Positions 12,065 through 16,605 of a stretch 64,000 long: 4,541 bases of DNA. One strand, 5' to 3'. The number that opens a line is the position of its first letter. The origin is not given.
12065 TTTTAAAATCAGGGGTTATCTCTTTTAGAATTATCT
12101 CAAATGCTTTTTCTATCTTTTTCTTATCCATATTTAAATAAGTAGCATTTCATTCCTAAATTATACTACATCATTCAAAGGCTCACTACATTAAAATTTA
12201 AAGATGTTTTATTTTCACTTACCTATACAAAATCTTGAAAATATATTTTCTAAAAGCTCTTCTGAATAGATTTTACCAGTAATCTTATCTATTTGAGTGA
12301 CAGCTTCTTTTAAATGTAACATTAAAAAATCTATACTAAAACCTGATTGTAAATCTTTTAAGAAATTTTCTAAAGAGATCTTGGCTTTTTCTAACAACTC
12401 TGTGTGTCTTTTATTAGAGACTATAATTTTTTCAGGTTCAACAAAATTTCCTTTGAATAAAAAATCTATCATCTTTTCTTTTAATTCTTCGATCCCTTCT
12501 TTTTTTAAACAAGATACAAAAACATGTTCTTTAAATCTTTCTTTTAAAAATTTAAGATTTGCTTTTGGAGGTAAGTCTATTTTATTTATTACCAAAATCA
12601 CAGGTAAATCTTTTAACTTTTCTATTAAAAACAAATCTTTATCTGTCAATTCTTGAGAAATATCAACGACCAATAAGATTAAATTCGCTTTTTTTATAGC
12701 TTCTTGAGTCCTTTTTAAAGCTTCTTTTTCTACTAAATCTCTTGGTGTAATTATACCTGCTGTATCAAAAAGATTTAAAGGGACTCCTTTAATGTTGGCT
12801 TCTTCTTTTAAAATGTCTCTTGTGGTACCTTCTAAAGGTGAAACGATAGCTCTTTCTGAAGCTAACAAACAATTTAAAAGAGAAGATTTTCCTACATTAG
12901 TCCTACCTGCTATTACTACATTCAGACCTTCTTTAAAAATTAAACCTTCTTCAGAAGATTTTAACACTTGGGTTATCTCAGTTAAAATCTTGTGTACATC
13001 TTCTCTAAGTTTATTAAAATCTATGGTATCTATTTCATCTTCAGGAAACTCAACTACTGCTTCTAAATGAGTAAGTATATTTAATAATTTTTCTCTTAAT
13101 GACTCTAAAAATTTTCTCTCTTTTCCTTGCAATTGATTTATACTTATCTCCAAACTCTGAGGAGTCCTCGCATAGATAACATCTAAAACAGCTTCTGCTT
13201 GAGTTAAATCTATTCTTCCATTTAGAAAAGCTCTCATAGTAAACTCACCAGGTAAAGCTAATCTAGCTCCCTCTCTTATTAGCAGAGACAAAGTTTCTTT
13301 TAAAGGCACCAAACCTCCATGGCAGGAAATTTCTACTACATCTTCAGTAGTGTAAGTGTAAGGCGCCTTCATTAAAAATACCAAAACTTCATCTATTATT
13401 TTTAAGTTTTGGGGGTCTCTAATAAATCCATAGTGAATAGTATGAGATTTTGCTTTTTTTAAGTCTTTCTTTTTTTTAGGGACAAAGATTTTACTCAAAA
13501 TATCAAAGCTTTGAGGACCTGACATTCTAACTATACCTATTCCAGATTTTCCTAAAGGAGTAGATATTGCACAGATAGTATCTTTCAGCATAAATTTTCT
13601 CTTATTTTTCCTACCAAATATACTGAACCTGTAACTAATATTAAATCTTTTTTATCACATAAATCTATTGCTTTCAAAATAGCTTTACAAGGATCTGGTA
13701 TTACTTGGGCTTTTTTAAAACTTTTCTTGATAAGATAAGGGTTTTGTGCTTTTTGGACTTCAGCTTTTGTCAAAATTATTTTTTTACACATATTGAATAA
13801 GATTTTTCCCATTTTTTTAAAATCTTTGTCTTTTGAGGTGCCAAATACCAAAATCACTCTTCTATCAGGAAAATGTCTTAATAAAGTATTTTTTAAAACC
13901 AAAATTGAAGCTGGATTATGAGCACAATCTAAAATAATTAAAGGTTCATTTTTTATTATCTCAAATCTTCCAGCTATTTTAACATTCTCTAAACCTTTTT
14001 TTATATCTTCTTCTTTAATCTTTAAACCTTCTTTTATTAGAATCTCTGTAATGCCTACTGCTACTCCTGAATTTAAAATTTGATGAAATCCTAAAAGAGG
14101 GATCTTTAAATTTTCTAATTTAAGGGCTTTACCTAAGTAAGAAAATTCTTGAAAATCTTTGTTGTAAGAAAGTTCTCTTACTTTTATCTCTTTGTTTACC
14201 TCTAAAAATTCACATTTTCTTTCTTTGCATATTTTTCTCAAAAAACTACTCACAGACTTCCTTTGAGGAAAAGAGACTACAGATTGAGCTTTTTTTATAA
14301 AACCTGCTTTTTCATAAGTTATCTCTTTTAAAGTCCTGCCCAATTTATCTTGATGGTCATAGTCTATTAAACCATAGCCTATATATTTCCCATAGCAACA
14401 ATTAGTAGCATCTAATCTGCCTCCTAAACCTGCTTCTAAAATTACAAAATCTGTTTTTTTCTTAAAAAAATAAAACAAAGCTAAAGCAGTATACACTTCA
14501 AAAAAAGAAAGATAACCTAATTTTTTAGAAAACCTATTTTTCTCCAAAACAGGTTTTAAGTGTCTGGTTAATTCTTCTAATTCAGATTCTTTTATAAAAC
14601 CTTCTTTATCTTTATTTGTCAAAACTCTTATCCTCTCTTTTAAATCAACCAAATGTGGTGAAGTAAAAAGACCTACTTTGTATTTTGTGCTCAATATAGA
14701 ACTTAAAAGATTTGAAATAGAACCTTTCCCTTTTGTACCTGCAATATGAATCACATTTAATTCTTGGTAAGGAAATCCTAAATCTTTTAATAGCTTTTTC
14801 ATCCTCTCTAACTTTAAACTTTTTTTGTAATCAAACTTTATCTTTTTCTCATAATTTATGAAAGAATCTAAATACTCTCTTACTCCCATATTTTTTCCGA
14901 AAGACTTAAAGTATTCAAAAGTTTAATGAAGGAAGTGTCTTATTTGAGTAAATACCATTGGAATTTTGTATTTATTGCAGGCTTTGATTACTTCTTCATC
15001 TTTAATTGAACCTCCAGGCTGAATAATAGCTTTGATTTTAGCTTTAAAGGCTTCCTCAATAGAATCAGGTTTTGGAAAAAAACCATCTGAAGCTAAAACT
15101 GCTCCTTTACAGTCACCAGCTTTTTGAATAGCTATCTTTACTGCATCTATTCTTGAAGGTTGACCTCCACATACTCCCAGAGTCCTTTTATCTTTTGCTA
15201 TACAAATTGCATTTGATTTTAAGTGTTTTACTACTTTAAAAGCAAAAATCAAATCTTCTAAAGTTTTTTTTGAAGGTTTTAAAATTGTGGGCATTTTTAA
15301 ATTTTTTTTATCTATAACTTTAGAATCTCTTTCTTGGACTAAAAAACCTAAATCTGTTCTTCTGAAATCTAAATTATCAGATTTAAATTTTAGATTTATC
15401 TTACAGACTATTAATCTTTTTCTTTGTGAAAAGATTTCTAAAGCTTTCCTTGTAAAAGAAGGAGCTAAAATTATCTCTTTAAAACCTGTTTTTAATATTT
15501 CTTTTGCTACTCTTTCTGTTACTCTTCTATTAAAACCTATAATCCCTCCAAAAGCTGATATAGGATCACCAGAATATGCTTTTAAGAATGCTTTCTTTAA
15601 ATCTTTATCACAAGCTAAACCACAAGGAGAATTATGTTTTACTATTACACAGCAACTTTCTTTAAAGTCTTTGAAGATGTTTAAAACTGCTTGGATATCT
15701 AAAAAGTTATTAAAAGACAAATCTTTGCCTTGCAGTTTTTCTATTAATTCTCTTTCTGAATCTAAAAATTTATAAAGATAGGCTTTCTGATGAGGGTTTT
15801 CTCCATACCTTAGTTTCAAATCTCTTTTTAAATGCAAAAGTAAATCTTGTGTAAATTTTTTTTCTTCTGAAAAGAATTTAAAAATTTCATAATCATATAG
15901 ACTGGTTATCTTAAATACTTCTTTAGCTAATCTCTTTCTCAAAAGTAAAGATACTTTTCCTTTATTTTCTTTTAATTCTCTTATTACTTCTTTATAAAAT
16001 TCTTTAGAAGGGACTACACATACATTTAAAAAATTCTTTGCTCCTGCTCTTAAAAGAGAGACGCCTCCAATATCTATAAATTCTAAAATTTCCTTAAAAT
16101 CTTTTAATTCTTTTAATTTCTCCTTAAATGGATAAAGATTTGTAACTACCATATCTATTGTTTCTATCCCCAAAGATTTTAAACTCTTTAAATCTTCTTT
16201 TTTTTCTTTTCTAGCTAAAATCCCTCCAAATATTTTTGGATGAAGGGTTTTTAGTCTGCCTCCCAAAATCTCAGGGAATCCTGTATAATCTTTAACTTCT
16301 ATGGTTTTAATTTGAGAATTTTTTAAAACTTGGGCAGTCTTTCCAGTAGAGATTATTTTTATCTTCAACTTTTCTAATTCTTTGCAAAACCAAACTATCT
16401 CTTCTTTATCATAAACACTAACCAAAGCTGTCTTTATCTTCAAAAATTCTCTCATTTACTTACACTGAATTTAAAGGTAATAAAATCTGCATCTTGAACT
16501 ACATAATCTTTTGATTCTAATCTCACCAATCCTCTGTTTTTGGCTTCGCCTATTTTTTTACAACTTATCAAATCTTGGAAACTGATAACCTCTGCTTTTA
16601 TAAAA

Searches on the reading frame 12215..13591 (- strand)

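Call 29: search_protein_families(library=pfam, proteins=[window:12215-13591:-], max_evalue=0.001)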
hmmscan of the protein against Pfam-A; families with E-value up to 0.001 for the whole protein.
window:12215-13591:- (458 aa): 12 families
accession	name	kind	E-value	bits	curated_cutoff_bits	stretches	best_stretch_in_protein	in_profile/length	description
PF12631.12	MnmE_helical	-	1.7e-55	188.8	40.1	1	129-455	1-211/211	MnmE helical domain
PF10396.14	TrmE_N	-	5.4e-43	146.4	29.8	1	5-126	1-117/117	GTP-binding protein TrmE N-terminus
PF01926.29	MMR_HSR1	-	6.6e-27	94.3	21.9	1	224-337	1-113/113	50S ribosome-binding GTPase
PF02421.24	FeoB_N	-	1.9e-11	44.2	27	1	224-373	2-155/156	Ferrous iron transport protein B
PF00009.33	GTP_EFTU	-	1.2e-08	35.2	26.5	1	293-376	84-184/188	Elongation factor Tu GTP binding domain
PF16897.10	MMR_HSR1_Xtn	-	2.1e-07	31.3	35.2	1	310-376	35-102/106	C-terminal region of MMR_HSR1 domain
PF03193.22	RsgA_GTPase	-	8.6e-07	29.4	30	0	307-374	28-104/174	RsgA GTPase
PF04548.22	AIG1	-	3.4e-06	27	27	1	223-328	1-109/212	AIG1 family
PF00350.29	Dynamin_N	-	5.2e-06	27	27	0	267-336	98-166/168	Dynamin family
PF00071.28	Ras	-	0.00018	21.5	21.6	1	225-347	2-123/162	Ras family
PF00025.27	Arf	-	0.00026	20.9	22.3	0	221-355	13-142/174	ADP-ribosylation factor family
PF08477.19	Roc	-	0.00028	21.6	27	1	225-339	2-119/119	Ras of Complex, Roc, domain of DAPkinase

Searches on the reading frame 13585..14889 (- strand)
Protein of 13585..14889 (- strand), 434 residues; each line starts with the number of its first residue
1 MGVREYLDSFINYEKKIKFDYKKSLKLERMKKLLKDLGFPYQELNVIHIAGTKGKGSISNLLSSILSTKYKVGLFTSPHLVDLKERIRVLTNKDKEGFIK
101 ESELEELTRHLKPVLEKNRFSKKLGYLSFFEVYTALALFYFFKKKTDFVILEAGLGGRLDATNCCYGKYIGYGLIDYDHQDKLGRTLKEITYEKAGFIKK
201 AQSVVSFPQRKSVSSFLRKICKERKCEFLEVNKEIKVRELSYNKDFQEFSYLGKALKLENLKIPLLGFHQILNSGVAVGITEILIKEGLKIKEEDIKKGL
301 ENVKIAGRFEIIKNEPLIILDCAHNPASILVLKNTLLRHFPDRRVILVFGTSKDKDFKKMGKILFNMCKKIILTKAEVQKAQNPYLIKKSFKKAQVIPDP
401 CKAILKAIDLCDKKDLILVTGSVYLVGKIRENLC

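Call 29: search_protein_families(library=pfam, proteins=[window:13585-14889:-], max_evalue=0.001)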
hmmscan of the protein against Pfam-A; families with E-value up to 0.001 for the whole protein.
window:13585-14889:- (434 aa): 2 families
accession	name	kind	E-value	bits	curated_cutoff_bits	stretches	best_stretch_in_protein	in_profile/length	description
PF02875.26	Mur_ligase_C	-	6.9e-19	69.4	28.4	1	307-422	1-126/127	Mur ligase, glutamate ligase domain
PF08245.18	Mur_ligase_M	-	1.1e-08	35.8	24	1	49-279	1-198/200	Mur ligase middle domain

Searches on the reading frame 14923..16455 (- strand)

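Call 29: search_protein_families(library=pfam, proteins=[window:14923-16455:-], max_evalue=0.001)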
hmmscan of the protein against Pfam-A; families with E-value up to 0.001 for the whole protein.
window:14923-16455:- (510 aa): 2 families
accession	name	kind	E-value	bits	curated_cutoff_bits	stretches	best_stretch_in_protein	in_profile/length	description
PF01808.24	AICARFT_IMPCHas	-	1.3e-102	343.8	25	1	139-445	2-311/311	AICARFT/IMPCHase bienzyme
PF02142.27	MGS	-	1.1e-16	61.2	24.1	1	19-132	1-93/94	MGS-like domain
